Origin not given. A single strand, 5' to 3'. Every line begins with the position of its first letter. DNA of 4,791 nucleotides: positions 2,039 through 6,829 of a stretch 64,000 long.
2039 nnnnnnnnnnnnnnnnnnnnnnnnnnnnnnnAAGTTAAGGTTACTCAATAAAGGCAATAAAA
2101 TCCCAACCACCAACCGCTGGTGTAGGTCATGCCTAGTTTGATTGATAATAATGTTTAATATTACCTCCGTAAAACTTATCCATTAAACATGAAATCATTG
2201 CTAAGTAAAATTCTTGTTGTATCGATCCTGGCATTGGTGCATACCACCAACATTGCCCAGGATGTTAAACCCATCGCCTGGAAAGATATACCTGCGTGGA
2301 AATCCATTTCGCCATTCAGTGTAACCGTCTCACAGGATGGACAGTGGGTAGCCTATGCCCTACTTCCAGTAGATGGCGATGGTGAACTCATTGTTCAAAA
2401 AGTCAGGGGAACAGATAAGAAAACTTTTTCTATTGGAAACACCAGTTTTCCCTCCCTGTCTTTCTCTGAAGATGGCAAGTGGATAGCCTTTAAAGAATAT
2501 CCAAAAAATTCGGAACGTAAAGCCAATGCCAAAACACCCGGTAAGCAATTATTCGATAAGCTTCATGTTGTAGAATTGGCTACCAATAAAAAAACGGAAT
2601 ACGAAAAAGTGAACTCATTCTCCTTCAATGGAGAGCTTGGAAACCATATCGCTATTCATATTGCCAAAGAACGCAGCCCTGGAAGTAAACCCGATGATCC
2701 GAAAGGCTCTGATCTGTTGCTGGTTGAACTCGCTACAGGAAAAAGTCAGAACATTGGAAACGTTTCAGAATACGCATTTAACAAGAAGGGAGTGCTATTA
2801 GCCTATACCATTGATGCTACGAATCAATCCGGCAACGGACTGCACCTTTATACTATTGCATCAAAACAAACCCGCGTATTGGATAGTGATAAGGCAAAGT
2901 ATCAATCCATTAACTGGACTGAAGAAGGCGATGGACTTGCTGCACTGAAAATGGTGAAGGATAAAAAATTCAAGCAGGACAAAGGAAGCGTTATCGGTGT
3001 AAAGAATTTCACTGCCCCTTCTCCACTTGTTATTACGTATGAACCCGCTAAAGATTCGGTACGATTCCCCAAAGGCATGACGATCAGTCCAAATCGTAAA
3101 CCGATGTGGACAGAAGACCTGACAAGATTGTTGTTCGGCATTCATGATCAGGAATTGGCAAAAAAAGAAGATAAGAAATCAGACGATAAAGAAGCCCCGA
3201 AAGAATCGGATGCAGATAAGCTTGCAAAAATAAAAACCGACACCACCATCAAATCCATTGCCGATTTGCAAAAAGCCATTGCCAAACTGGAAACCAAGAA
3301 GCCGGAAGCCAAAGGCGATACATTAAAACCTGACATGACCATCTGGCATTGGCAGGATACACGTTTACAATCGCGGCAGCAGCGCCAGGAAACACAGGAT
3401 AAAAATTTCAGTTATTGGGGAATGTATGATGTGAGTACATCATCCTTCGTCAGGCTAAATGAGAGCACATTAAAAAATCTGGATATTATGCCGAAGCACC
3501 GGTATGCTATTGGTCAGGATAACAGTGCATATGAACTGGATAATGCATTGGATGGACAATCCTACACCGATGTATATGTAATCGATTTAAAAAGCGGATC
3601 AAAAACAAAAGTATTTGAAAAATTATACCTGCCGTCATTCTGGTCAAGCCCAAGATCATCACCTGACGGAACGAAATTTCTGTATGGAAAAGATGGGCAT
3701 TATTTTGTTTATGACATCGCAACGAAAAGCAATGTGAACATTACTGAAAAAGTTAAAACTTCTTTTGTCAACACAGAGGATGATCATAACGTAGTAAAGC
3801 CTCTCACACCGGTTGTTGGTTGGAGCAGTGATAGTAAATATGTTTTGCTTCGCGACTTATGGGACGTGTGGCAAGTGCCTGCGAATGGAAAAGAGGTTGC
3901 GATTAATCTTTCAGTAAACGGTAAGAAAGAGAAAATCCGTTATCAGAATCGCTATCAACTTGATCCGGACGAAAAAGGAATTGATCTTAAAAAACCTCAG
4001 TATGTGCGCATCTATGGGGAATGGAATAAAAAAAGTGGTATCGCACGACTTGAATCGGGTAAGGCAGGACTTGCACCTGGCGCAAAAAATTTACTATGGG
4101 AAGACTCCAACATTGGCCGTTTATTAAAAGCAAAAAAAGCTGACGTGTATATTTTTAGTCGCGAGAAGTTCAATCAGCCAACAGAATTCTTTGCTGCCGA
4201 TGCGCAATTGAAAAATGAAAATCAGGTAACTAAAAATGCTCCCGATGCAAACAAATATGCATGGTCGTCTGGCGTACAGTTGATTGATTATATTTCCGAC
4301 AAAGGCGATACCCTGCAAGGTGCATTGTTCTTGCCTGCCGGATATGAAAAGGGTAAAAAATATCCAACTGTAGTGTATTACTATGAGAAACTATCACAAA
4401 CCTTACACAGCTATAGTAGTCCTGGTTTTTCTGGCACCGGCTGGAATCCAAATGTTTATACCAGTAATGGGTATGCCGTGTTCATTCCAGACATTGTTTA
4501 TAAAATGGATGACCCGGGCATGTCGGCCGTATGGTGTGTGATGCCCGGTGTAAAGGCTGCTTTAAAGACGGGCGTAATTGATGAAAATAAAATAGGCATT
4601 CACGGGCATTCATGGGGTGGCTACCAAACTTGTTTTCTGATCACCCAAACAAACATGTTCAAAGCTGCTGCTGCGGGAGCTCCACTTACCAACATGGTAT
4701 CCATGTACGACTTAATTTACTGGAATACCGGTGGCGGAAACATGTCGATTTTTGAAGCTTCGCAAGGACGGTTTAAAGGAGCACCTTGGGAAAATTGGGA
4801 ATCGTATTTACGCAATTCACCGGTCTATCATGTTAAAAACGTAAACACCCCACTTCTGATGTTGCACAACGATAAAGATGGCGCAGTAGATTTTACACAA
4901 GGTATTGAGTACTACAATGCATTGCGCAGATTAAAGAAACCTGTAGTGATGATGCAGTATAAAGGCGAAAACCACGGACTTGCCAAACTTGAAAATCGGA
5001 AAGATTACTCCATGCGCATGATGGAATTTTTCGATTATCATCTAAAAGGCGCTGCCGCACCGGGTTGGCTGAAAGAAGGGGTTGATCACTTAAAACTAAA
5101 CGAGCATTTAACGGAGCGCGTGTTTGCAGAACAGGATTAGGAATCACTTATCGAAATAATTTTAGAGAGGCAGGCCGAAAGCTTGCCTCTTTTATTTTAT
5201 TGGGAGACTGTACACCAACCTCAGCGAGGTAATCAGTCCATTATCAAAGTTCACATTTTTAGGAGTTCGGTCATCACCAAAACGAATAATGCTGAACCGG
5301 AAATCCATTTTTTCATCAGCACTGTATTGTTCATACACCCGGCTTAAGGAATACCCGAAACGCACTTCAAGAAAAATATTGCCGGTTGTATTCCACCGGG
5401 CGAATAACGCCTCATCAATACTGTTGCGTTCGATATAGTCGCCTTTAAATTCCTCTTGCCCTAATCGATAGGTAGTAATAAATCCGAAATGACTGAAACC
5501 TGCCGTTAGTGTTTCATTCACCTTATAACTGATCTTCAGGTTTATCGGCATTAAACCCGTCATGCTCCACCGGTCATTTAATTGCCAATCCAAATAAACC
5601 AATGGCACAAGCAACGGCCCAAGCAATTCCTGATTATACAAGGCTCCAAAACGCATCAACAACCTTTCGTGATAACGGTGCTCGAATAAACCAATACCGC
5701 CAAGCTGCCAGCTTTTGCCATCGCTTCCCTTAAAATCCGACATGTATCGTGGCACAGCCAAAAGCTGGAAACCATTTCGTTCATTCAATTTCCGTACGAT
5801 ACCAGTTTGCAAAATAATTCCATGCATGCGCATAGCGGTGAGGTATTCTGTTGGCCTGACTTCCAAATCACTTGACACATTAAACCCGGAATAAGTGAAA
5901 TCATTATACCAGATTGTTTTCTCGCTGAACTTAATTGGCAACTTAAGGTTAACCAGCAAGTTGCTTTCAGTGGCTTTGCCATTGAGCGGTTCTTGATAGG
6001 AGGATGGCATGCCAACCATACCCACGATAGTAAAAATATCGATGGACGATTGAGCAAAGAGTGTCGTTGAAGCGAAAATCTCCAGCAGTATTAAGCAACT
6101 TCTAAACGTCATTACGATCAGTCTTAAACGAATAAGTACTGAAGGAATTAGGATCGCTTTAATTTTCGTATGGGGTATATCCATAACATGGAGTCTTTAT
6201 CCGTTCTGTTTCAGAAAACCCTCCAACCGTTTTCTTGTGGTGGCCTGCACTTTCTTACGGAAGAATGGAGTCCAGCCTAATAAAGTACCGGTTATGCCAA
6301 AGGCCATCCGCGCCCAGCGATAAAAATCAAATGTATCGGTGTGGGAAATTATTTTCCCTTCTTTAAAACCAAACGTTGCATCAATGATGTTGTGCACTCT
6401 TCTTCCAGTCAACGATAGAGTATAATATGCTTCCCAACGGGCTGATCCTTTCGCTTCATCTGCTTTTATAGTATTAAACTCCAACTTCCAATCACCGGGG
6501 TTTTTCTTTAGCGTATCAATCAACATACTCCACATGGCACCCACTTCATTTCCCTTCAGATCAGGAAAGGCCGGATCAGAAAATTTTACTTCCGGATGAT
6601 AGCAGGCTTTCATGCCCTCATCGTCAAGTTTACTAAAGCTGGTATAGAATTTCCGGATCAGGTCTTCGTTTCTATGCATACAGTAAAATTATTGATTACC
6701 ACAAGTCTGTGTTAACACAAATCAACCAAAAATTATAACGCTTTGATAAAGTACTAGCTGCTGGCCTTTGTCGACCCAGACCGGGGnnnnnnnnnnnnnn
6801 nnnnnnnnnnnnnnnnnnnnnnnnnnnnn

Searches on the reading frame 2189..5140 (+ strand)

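Call 54: search_protein_families(library=pfam, proteins=[window:2189-5140:+], max_evalue=0.00001)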
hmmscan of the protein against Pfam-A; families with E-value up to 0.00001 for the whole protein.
window:2189-5140:+ (983 aa): 1 family
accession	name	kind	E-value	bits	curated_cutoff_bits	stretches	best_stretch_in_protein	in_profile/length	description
PF00326.27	Peptidase_S9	-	2.9e-30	105.8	22.6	1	785-953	49-211/213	Prolyl oligopeptidase family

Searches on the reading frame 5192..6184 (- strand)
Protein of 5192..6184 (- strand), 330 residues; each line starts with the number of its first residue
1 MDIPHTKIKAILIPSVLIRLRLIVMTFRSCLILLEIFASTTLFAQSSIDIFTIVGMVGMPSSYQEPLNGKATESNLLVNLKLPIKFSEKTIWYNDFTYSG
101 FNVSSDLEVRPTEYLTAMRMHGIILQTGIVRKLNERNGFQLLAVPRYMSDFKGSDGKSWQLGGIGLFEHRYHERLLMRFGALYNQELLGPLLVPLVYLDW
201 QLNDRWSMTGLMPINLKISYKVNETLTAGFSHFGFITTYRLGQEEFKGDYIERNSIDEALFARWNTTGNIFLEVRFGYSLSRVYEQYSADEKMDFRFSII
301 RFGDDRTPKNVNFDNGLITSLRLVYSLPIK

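Call 74: search_protein_families(library=pfam, proteins=[window:5192-6184:-], max_evalue=0.0001)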
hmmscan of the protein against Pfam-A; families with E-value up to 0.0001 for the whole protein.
window:5192-6184:- (330 aa): 1 family
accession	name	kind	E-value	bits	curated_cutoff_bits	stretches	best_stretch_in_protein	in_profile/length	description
PF19783.5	DUF6268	-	5.4e-11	42.5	22.8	1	116-285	78-248/279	Domain of unknown function (DUF6268)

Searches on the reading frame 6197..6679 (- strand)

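Call 74: search_protein_families(library=pfam, proteins=[window:6197-6679:-], max_evalue=0.0001)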
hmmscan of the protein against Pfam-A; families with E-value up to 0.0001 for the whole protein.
window:6197-6679:- (160 aa): 1 family
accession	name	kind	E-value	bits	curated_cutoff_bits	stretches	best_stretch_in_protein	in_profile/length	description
PF12680.13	SnoaL_2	-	1.2e-11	45.5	27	1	8-113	1-102/102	SnoaL-like domain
